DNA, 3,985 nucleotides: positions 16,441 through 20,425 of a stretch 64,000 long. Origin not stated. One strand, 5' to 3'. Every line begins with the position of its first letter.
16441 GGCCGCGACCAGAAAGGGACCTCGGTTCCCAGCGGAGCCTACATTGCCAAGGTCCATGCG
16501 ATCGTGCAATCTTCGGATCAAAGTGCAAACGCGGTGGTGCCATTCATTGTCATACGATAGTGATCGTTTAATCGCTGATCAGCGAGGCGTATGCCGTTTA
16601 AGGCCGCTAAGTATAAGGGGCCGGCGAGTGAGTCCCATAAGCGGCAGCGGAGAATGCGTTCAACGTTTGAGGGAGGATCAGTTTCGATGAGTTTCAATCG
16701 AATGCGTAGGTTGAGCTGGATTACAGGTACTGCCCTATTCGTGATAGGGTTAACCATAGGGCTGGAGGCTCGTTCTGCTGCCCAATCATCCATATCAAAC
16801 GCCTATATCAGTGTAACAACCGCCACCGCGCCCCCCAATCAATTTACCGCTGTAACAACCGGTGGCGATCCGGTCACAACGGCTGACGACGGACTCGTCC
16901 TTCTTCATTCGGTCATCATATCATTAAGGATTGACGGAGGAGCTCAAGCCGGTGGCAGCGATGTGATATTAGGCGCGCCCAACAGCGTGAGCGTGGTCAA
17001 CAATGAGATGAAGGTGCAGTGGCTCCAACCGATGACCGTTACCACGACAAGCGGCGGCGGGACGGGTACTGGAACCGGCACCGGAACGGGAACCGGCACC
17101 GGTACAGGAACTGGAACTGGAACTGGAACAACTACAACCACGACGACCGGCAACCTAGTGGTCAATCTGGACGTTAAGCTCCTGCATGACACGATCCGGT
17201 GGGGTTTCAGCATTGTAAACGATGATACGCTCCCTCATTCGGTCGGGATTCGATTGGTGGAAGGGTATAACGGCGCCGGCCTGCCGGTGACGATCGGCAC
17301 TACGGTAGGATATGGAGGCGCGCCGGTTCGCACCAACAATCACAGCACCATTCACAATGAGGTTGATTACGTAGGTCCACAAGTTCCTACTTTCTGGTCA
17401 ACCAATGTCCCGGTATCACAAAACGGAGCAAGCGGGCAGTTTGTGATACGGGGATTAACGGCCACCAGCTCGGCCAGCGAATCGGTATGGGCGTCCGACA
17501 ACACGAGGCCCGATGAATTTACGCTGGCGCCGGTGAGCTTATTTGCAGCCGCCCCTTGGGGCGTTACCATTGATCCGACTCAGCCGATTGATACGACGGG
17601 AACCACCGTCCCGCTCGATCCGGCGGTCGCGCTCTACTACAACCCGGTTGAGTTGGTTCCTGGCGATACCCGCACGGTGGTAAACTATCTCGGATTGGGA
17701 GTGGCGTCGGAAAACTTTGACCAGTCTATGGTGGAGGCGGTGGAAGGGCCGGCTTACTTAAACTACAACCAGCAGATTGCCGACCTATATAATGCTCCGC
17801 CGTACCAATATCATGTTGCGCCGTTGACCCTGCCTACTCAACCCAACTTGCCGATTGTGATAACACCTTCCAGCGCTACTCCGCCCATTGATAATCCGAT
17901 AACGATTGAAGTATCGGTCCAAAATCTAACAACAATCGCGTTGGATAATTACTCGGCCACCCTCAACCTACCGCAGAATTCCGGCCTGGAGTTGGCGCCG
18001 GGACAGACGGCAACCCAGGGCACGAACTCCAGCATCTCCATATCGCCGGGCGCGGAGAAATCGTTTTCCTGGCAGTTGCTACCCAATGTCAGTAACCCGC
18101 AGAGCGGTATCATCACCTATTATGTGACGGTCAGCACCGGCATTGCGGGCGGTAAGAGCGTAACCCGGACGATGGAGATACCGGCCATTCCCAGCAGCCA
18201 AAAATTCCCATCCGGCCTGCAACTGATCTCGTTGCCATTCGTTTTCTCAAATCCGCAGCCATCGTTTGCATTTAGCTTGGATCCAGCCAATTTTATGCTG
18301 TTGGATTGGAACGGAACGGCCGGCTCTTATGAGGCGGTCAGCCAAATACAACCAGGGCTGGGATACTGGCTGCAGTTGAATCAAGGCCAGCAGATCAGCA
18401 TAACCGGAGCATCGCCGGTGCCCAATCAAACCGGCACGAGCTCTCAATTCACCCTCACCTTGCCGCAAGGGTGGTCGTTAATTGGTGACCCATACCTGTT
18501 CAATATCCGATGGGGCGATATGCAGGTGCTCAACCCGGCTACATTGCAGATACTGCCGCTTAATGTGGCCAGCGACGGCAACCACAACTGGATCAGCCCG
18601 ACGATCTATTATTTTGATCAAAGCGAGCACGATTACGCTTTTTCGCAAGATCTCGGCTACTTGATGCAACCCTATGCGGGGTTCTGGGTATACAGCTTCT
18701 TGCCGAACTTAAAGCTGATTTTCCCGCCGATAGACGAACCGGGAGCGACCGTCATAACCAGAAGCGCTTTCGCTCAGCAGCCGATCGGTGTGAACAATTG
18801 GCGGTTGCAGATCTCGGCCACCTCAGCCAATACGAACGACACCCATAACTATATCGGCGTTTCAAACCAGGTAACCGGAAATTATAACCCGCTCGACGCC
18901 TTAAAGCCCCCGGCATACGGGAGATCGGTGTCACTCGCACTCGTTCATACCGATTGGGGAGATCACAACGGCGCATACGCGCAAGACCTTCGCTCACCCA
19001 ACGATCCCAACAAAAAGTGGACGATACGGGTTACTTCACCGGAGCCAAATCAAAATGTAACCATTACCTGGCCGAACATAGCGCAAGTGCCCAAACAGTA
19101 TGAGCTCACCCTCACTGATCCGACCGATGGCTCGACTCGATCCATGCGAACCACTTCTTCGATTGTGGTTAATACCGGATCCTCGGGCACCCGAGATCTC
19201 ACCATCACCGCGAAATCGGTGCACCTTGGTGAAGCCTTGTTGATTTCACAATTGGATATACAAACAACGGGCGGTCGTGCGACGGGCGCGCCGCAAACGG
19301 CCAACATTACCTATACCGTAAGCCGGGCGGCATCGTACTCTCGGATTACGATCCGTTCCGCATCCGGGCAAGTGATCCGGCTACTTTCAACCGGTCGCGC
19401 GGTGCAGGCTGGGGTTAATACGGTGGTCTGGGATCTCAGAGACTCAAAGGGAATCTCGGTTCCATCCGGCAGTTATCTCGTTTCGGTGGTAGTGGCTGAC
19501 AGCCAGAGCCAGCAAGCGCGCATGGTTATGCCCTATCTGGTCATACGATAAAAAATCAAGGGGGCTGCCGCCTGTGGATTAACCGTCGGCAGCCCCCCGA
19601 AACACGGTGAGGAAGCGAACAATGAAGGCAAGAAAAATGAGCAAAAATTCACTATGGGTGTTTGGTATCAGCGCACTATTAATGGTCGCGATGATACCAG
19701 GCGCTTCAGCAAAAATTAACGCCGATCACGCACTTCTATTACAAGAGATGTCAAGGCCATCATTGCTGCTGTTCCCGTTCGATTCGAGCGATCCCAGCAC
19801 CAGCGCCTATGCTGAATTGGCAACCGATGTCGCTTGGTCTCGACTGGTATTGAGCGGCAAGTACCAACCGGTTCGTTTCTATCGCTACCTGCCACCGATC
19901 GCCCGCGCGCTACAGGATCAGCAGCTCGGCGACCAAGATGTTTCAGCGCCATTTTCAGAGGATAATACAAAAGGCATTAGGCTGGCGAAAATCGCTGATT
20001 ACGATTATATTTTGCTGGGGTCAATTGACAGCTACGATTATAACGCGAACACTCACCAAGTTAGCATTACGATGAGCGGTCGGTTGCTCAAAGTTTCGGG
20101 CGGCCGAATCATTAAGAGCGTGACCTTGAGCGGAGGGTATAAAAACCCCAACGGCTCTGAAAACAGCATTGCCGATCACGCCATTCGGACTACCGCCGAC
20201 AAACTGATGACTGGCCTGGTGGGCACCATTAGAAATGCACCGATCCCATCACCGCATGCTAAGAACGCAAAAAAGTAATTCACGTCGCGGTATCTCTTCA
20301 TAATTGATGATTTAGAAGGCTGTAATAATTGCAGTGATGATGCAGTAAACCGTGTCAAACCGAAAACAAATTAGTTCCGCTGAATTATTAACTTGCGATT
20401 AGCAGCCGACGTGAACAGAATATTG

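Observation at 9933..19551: Three adjacent secreted proteins with unrelated passenger domains share a ~440-460 aa C-terminal module ending in a conserved hydrophobic-Arg terminus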

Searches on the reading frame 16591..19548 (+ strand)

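Call 4: search_protein_families(library=pfam, proteins=[window:16591-19548:+], max_evalue=0.01)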
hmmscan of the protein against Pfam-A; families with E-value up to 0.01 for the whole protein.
window:16591-19548:+ (986 aa): 1 family
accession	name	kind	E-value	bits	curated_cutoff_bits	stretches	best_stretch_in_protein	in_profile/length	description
PF13860.13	FlgD_ig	-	5.7e-10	39.5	27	1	902-969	10-76/79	FlgD Ig-like domain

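Call 5: search_protein_families(library=ncbifam, proteins=[window:16591-19548:+], max_evalue=0.1)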
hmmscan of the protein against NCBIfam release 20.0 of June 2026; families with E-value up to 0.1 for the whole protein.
window:16591-19548:+ (986 aa): 5 families
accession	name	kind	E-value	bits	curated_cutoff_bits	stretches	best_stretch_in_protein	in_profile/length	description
NF005176.1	PRK06655.1-1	equivalog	4.7e-08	33.2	230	1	902-977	84-159/197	flagellar hook assembly protein FlgD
NF009452.0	PRK12812.1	equivalog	0.00023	20.5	258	1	918-975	155-213/289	flagellar basal body rod modification protein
NF009276.0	PRK12633.1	equivalog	0.00027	20.7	383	1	906-976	120-189/234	flagellar basal body rod modification protein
TIGR04183.1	Por_Secre_tail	domain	0.016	15.1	23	1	904-979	9-70/72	T9SS type A sorting domain-containing protein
NF033707.1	T9SS_sortase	equivalog_domain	0.088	10.4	420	0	918-977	1026-1086/1095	type IX secretion system sortase PorU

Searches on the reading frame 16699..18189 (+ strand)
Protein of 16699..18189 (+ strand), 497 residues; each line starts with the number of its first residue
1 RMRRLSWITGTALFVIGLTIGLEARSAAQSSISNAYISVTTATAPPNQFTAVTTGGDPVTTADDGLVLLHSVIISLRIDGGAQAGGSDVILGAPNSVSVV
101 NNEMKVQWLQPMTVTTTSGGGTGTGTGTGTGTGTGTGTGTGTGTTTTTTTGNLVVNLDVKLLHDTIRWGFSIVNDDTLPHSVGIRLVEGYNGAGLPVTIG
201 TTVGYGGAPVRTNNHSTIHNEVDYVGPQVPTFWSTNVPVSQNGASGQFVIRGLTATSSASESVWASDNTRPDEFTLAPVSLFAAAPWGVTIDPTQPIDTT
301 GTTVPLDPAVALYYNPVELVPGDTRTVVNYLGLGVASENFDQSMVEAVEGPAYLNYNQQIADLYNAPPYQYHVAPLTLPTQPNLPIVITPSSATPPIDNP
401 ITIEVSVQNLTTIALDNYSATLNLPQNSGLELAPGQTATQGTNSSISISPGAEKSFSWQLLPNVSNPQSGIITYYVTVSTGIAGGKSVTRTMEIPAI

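Call 69: search_solved_structures(query=A11, max_evalue=1)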
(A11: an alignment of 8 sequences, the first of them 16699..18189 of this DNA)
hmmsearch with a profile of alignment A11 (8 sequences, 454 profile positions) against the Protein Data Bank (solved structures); distinct sequences matched with E-value up to 1: 0.
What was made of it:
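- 16591..19551 (+): W3: exported protein of 986 aa. Its N-terminal half is unassigned and contains a Gly-Thr repeat. The A-B-C module follows, with A at 18190-18732, B at 18790-19233 and C at 19237-19548. It ends PYLVIR. The PDB profile search of the N-terminal half gave no hit (call 69).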

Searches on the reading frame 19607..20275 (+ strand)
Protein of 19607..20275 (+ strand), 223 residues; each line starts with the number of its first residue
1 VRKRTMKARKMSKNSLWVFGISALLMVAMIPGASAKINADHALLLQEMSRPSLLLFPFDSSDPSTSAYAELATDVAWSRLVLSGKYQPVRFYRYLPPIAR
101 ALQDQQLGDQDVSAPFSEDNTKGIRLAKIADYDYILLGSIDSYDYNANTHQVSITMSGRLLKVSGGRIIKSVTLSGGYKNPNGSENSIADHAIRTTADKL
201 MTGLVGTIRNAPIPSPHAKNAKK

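Call 4: search_protein_families(library=pfam, proteins=[window:19607-20275:+], max_evalue=0.01)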
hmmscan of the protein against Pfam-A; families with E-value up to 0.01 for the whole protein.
window:19607-20275:+ (223 aa): 0 families

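Call 5: search_protein_families(library=ncbifam, proteins=[window:19607-20275:+], max_evalue=0.1)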
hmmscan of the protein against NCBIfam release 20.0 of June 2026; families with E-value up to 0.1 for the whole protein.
window:19607-20275:+ (223 aa): 1 family
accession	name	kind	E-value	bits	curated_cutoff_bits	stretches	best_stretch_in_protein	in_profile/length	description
NF037935.1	holdfast_HfaB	equivalog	0.056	12.6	300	1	103-159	113-169/264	holdfast anchoring protein HfaB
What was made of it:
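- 19607..20278 (+): LpoB-short: an exported protein of 223 aa, paralogous to the N-terminal domain of LpoB-long. A weak HfaB hit (call 5).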
